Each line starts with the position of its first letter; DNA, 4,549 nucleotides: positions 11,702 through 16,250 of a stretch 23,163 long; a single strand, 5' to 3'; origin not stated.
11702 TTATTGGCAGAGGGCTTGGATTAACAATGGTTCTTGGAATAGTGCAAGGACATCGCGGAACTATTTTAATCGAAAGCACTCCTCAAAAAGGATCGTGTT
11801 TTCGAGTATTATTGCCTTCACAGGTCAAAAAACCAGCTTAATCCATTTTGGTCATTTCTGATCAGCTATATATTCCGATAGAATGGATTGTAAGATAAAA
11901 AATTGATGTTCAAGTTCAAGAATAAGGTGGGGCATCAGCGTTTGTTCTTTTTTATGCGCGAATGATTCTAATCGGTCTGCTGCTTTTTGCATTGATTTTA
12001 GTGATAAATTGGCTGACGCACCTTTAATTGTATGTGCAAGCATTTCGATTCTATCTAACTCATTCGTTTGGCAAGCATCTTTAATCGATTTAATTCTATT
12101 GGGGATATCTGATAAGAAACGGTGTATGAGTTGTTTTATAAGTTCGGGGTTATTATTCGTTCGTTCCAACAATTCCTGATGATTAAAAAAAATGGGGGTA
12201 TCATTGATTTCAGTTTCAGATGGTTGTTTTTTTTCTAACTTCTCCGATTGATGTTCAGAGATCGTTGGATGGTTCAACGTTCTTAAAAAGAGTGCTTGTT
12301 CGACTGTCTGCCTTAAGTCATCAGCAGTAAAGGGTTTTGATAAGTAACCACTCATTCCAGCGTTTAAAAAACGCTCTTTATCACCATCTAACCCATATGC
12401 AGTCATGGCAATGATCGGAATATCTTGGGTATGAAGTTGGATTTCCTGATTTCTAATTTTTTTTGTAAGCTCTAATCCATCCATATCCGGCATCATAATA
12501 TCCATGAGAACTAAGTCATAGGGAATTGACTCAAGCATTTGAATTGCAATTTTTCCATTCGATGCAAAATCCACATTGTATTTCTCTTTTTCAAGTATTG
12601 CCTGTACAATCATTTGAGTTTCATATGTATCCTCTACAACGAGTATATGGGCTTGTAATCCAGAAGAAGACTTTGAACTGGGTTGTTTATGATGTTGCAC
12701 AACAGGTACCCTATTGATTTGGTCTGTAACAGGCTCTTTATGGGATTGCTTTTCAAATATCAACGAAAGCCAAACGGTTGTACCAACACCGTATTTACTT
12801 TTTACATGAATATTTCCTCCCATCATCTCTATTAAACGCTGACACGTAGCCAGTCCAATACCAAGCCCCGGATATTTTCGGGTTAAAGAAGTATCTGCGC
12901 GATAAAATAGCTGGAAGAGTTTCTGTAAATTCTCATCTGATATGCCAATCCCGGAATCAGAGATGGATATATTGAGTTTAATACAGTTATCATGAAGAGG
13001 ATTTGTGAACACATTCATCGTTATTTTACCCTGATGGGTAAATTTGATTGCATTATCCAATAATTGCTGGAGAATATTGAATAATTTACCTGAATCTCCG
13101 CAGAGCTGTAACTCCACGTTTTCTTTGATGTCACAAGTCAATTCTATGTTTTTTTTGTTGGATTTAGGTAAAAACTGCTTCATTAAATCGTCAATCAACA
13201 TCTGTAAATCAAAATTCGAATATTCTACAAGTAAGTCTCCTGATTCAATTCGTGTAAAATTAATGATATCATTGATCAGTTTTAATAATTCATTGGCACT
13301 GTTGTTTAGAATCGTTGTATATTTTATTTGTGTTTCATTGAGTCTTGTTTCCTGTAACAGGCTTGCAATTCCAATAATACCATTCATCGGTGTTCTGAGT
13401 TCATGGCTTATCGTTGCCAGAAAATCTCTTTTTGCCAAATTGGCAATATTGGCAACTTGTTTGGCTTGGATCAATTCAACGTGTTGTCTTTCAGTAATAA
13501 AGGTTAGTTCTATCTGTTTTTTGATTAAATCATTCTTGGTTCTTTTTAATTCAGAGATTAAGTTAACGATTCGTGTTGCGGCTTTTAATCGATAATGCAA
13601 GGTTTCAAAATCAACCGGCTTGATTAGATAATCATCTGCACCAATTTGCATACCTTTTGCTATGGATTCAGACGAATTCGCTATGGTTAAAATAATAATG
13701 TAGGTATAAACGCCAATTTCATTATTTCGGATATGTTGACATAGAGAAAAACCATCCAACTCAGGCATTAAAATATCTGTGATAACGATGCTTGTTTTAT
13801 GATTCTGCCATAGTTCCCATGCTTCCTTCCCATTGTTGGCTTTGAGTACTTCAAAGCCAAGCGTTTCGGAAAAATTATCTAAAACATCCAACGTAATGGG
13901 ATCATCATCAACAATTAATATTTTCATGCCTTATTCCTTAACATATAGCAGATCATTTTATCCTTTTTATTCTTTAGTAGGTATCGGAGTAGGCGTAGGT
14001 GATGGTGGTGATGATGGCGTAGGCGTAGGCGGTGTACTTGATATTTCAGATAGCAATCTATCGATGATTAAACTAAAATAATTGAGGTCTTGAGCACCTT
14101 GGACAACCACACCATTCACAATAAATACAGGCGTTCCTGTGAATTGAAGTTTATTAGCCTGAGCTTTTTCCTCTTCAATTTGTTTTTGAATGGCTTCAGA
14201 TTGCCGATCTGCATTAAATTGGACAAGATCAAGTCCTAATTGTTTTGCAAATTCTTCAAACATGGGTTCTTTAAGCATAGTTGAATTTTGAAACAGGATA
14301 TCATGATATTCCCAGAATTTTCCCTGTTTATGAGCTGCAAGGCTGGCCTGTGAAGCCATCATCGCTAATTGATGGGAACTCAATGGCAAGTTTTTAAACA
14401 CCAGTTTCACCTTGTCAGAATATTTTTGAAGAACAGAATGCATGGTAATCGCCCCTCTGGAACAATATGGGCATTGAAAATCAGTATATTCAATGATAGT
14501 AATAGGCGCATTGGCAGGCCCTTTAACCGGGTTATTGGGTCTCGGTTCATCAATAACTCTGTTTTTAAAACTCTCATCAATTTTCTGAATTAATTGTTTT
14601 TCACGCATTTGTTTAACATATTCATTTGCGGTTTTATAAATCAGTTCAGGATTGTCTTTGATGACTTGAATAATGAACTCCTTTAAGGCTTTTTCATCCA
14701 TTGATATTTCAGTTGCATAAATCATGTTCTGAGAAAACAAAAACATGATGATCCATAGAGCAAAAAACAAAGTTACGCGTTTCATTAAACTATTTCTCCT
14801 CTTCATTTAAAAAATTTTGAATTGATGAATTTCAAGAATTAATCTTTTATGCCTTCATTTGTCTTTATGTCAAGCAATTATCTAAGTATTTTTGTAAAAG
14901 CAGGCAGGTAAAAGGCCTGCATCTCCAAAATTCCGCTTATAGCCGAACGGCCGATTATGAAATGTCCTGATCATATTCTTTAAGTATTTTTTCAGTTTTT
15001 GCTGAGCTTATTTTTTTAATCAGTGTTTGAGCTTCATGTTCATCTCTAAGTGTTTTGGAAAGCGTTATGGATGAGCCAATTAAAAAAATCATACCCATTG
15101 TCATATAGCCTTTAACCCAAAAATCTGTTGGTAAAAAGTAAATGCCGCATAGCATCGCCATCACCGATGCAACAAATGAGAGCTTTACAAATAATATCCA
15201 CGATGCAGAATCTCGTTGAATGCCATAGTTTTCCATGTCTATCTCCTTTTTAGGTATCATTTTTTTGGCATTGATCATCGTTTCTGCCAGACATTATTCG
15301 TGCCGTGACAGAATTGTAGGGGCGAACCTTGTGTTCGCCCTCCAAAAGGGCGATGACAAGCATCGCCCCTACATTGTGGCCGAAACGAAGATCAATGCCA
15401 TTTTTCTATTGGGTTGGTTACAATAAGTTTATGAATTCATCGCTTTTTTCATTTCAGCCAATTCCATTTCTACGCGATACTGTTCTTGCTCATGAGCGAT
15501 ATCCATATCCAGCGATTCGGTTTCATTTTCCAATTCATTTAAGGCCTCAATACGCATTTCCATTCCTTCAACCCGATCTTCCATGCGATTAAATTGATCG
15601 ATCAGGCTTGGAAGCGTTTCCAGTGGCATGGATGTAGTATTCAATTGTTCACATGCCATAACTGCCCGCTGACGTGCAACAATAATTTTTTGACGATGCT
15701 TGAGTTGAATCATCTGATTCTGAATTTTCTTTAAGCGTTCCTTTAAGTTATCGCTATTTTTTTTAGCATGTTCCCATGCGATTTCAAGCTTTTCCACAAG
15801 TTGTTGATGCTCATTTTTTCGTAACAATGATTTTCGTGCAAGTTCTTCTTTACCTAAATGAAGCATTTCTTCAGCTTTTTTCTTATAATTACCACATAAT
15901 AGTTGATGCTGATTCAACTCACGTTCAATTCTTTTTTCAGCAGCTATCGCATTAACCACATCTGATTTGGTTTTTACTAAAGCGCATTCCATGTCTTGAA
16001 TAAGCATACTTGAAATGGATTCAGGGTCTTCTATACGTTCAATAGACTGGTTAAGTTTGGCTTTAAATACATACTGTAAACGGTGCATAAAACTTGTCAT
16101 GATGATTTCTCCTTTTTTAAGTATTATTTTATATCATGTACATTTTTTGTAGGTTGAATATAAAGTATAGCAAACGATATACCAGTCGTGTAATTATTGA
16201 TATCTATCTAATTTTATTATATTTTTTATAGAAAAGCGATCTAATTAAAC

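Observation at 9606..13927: Compact phosphorelay island: CheY-like receiver + CheC/CheX-like phosphatase + PAS kinase, convergent with a REC-HK-REC-Hpt hybrid kinase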

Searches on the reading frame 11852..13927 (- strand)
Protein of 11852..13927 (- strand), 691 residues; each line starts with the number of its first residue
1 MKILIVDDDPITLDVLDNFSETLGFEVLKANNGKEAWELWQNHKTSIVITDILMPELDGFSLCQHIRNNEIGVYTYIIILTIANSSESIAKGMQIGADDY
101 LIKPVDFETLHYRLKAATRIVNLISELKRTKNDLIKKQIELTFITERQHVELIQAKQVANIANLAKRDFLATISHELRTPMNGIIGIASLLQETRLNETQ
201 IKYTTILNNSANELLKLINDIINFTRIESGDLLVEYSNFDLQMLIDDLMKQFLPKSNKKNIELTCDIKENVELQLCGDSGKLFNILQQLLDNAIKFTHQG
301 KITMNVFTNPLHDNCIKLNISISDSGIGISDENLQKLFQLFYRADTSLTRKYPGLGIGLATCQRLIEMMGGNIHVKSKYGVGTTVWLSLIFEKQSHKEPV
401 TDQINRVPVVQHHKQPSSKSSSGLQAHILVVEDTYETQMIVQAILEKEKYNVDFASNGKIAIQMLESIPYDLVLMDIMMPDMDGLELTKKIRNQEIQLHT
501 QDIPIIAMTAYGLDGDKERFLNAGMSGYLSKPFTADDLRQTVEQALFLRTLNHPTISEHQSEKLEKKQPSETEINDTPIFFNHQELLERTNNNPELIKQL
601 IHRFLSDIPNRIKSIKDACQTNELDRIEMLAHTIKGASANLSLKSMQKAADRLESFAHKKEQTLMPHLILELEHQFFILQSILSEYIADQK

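Call 3: search_protein_families(library=pfam, proteins=[window:11852-13927:-], max_evalue=0.01)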
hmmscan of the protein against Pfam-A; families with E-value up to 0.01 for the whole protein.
window:11852-13927:- (691 aa): 6 families
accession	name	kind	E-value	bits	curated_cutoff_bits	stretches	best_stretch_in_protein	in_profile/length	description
PF00072.30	Response_reg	-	1.5e-59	199.4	30.2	2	428-542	1-110/111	Response regulator receiver domain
PF02518.31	HATPase_c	-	1.5e-24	87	26.4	1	277-389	1-107/111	Histidine kinase-, DNA gyrase B-, and HSP90-like ATPase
PF00512.31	HisKA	-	2.7e-19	69.4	26.9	1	165-230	1-66/66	His Kinase A (phospho-acceptor) domain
PF01627.28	Hpt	-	8.5e-11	42.4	24.6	1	599-673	1-75/84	Hpt domain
PF23198.2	PDE8A_N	-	5.4e-07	30.1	29.6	1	12-87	22-98/147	PDE8A-like, N-terminal domain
PF13589.12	HATPase_c_3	-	0.0027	18.2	25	0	286-362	7-82/137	Histidine kinase-, DNA gyrase B-, and HSP90-like ATPase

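Call 4: search_protein_families(library=ncbifam, proteins=[window:11852-13927:-], max_evalue=0.01)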
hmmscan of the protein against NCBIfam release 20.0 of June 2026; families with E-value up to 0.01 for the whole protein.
window:11852-13927:- (691 aa): 156 families (the best 25 are shown)
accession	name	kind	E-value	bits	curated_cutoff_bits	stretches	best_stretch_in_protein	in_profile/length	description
NF008318.0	PRK11107.1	equivalog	1e-125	421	890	3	146-397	273-524/920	two-component sensor histidine kinase BarA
TIGR02956.1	TMAO_torS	equivalog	3.7e-118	396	676.5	2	124-663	415-946/967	TMAO reductase system sensor histidine kinase/response regulator TorS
NF011874.0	PRK15347.1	equivalog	1.8e-102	344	852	3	145-404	378-627/921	two component system sensor kinase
NF008302.0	PRK11091.1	equivalog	3.1e-98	329.9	838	2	154-690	271-776/779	aerobic respiration two-component sensor histidine kinase ArcB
NF008099.0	PRK10841.1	equivalog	3.2e-97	326.4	920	3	155-398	459-698/949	two-component system sensor histidine kinase RcsC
NF041947.1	LuxQ_Vibrio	equivalog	4.6e-97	325.8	1200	2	134-542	441-835/843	quorum-sensing autoinducer 2 sensor kinase/phosphatase LuxQ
NF038297.2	hybrid_HK_HrmK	equivalog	1.2e-83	281.8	725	2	138-543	207-605/607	hybrid histidine kinase/response regulator HrmK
NF045901.1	HisKinLetSLeg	equivalog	6.7e-83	279.2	1650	4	136-407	266-534/906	two-component system sensor histidine kinase LetS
NF007420.1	PRK09959.1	equivalog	1.1e-60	205.4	1995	2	156-544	702-1072/1197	acid-sensing system histidine kinase EvgS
NF047465.1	hybrid_HK_LvrA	exception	3.8e-57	193.9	1200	2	121-545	161-583/819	hybrid histidine kinase/response regulator LvrA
NF008543.0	PRK11466.1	equivalog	4.3e-56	190.3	982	1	124-655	402-883/914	TMAO reductase system sensor histidine kinase/response regulator TorS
NF041880.1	EPS_EpsF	equivalog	1.6e-55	188.6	900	3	156-382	264-484/492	response regulator EpsF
NF007135.0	PRK09581.1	equivalog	3e-51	174.7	474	2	2-245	4-244/457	PleD family two-component system response regulator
NF046044.1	PnpS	equivalog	4.6e-49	167.5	400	1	152-389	154-389/390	two-component system histidine kinase PnpS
NF041832.1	near_NosP_CTERM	subfamily_domain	5.5e-49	167.2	400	2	161-544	2-368/370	NahK/ErcS family hybrid sensor histidine kinase/response regulator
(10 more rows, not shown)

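Call 78: find_homologous_proteins(query=window:11855-13927:-, max_evalue=1e-30)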
Query window:11855-13927:- (691 aa): 5549 proteins with E <= 1e-30 among 8000 candidates; the best 120 are listed.
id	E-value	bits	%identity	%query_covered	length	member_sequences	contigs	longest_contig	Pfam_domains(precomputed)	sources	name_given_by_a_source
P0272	0.0e+0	1519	100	100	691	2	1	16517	PF02518.32,PF00512.32,PF23198.2,PF00072.31,PF01627.29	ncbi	-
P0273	1.9e-114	401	33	79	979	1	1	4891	PF13581.13,PF02518.32,PF00512.32,PF00989.32,PF13589.13,PF00072.31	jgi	jgi:signal transduction histidine kinase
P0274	8.0e-114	399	32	76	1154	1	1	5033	PF02518.32,PF00512.32,PF00072.31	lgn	-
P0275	1.1e-111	392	35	76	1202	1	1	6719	PF02518.32,PF00512.32,PF00072.31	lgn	-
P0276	2.2e-110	388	36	63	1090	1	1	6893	PF02518.32,PF00512.32,PF13589.13,PF25487.2,PF00072.31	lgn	-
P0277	3.3e-108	381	36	54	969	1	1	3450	PF08448.17,PF02518.32,PF00512.32,PF23198.2,PF00072.31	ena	-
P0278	2.9e-106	374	36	77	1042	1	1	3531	PF08447.19,PF13426.14,PF13188.14,PF08448.17,PF02518.32,PF00512.32,PF23198.2,PF00989.32,PF00072.31,PF01627.29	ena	-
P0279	7.7e-106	373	34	77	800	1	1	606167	PF02518.32,PF00512.32,PF00072.31,PF01627.29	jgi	jgi:CheY-like chemotaxis protein/HPt (histidine-containing phosphotransfer) domain-containing protei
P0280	9.5e-106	373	31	66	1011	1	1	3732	PF08447.19,PF13581.13,PF08448.17,PF02518.32,PF00512.32,PF00072.31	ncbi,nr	ncbi:MAG: response regulator, partial [Candidatus Eremiobacteraeota bacterium]|nr:response regulator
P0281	1.1e-105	372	34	97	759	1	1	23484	PF02518.32,PF00512.32,PF23198.2,PF00072.31,PF01627.29,PF20161.6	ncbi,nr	ncbi:MAG: response regulator [Desulfamplus sp.]|nr:response regulator [Desulfamplus sp.]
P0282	1.5e-105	372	34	63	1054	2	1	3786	PF08447.19,PF13426.14,PF08448.17,PF02518.32,PF00512.32,PF00989.32,PF00072.31,PF01627.29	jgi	-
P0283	1.5e-105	372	34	63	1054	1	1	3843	PF08447.19,PF13426.14,PF08448.17,PF02518.32,PF00512.32,PF00989.32,PF00072.31,PF01627.29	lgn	-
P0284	2.1e-105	372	29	82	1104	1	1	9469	PF02518.32,PF00512.32,PF23198.2,PF13589.13,PF00072.31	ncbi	-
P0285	2.9e-105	371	36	55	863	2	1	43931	PF13426.14,PF13188.14,PF02518.32,PF00512.32,PF00072.31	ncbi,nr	ncbi:MAG: response regulator [Deltaproteobacteria bacterium]|nr:response regulator [Deltaproteobacte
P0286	4.9e-105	370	38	55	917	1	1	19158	PF02518.32,PF00512.32,PF00072.31,PF13675.12,PF01627.29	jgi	jgi:signal transduction histidine kinase/CheY-like chemotaxis protein/HPt (histidine-containing phos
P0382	4.6e-88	314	32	99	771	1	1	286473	PF02518.32,PF00512.32,PF00072.31,PF01627.29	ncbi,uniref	ncbi:PAS (fragment) [Desulfamplus magnetovallimortis]|uniref:Sensory/regulatory protein RpfC n=1 Tax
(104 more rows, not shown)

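Call 79: find_encoding_contigs(protein=P0281, flank=7000, max_places=1)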
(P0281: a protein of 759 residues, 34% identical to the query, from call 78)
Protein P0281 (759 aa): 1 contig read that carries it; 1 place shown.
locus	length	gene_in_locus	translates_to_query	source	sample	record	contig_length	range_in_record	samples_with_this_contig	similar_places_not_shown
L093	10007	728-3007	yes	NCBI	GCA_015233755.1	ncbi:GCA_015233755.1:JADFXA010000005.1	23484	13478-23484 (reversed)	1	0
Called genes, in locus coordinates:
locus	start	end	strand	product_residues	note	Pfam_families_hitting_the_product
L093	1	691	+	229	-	PF00512:HisKA, PF02518:HATPase_c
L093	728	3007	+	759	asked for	PF00072:Response_reg, PF20161:VpsR (faint), PF23198:PDE8A_N (faint), PF00512:HisKA, PF02518:HATPase_c, PF00072:Response_reg, PF01627:Hpt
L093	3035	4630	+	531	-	PF13675:PilJ, PF07228:SpoIIE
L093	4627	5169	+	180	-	PF19788:DUF6272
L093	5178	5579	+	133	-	PF09345:SiaC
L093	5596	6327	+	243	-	PF00990:GGDEF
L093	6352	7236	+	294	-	PF01048:PNP_UDP_1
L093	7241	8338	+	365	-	PF01594:AI-2E_transport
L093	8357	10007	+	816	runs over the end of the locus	PF00512:HisKA, PF02518:HATPase_c, PF00072:Response_reg, PF01627:Hpt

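Call 80: find_encoding_contigs(protein=P0382, flank=7000, max_places=1)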
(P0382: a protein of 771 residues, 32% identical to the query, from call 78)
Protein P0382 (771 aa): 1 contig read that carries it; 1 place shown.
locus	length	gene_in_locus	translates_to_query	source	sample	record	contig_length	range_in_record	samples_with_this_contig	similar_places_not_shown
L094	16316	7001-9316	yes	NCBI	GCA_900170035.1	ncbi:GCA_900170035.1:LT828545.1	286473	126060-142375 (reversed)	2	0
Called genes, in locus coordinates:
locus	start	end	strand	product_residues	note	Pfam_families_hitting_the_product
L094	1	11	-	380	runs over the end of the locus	PF13191:AAA_16 (weak), PF01637:ATPase_2, PF00004:AAA (faint), PF13173:AAA_14 (faint), PF13401:AAA_22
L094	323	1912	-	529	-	PF17650:RACo_linker, PF17651:Raco_middle, PF14574:RACo_C_ter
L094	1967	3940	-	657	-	PF00111:Fer2, PF17650:RACo_linker, PF17651:Raco_middle, PF14574:RACo_C_ter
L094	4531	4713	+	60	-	-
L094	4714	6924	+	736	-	PF22673:MCP-like_PDC_1 (faint), PF02743:dCache_1 (weak), PF00672:HAMP (faint), PF02518:HATPase_c, PF13589:HATPase_c_3 (weak)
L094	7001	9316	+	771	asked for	PF00072:Response_reg, PF00512:HisKA, PF02518:HATPase_c, PF00072:Response_reg, PF01627:Hpt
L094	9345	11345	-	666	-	PF13185:GAF_2, PF00989:PAS, PF08448:PAS_4, PF13426:PAS_9 (weak), PF12860:PAS_7, PF07536:HWE_HK (weak), PF07568:HisKA_2, PF02518:HATPase_c, +1 more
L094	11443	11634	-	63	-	-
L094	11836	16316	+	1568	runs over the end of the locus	-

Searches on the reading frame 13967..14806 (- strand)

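Call 3: search_protein_families(library=pfam, proteins=[window:13967-14806:-], max_evalue=0.01)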
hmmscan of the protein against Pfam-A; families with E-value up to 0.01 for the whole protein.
window:13967-14806:- (279 aa): 4 families
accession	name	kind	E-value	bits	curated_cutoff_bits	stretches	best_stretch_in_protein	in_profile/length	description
PF13462.12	Thioredoxin_4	-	1.4e-26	94.1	23.2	1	91-249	4-164/165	Thioredoxin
PF01323.26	DSBA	-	1.5e-23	84.1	25.6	1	103-244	1-186/191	DSBA-like thioredoxin domain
PF13743.12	Thioredoxin_5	-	0.00021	21.5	27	1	138-230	67-163/186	Thioredoxin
PF13098.12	Thioredoxin_2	-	0.0072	17.1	27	0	104-230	9-81/104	Thioredoxin-like domain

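Call 4: search_protein_families(library=ncbifam, proteins=[window:13967-14806:-], max_evalue=0.01)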
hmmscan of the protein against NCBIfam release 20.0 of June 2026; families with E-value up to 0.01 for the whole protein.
window:13967-14806:- (279 aa): 2 families
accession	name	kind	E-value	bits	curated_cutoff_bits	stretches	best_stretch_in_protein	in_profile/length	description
NF041057.1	Rcas_1661_fam_Se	equivalog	9.4e-26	90.9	190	1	94-250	83-246/247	Rcas_1661 family thioredoxin-like (seleno)lipoprotein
NF008657.0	PRK11657.1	equivalog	0.0049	16.1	124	0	61-227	77-222/251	thiol:disulfide interchange protein DsbG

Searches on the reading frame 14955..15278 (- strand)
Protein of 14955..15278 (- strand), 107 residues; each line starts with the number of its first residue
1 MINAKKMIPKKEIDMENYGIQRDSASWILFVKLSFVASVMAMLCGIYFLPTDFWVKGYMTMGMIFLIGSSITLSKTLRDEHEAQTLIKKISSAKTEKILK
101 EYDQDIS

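Call 3: search_protein_families(library=pfam, proteins=[window:14955-15278:-], max_evalue=0.01)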
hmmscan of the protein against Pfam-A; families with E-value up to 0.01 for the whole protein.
window:14955-15278:- (107 aa): 2 families
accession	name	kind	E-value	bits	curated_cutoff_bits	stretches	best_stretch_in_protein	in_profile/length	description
PF05360.19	YiaAB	-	1.7e-17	63.8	26.6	1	27-79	1-53/53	yiaA/B two helix domain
PF13903.11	Claudin_2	-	0.00021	21.6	29.1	1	25-74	89-137/192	PMP-22/EMP/MP20/Claudin tight junction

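Call 4: search_protein_families(library=ncbifam, proteins=[window:14955-15278:-], max_evalue=0.01)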
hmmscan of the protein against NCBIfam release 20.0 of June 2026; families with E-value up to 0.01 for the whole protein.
window:14955-15278:- (107 aa): 2 families
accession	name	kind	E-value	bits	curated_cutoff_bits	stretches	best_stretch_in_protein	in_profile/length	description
NF001327.0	PRK00259.1-5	equivalog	0.00018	21.6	327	1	22-83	132-192/197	septation protein A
NF008482.1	PRK11383.1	exception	0.00056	20.2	150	1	26-86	4-64/123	inner membrane protein YiaA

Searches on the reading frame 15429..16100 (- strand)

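Call 3: search_protein_families(library=pfam, proteins=[window:15429-16100:-], max_evalue=0.01)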
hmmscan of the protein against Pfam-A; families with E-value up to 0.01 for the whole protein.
window:15429-16100:- (223 aa): 1 family
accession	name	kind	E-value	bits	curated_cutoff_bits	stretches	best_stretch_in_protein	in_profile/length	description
PF04012.17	PspA_IM30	-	4.7e-37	128.2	33.9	1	6-220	4-217/220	PspA/IM30 family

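Call 4: search_protein_families(library=ncbifam, proteins=[window:15429-16100:-], max_evalue=0.01)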
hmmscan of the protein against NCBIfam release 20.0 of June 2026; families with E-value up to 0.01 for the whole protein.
window:15429-16100:- (223 aa): 3 families
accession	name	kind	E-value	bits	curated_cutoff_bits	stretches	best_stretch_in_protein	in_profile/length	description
TIGR02977.1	phageshock_pspA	equivalog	7.2e-30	104.3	242.95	1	6-222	5-218/219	phage shock protein PspA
NF045984.1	StressProtLiaH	equivalog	4.9e-23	82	380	1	5-219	3-213/225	stress responsive protein LiaH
NF007974.0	PRK10698.1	equivalog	6.6e-19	68.5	336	1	6-222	5-218/222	phage shock protein PspA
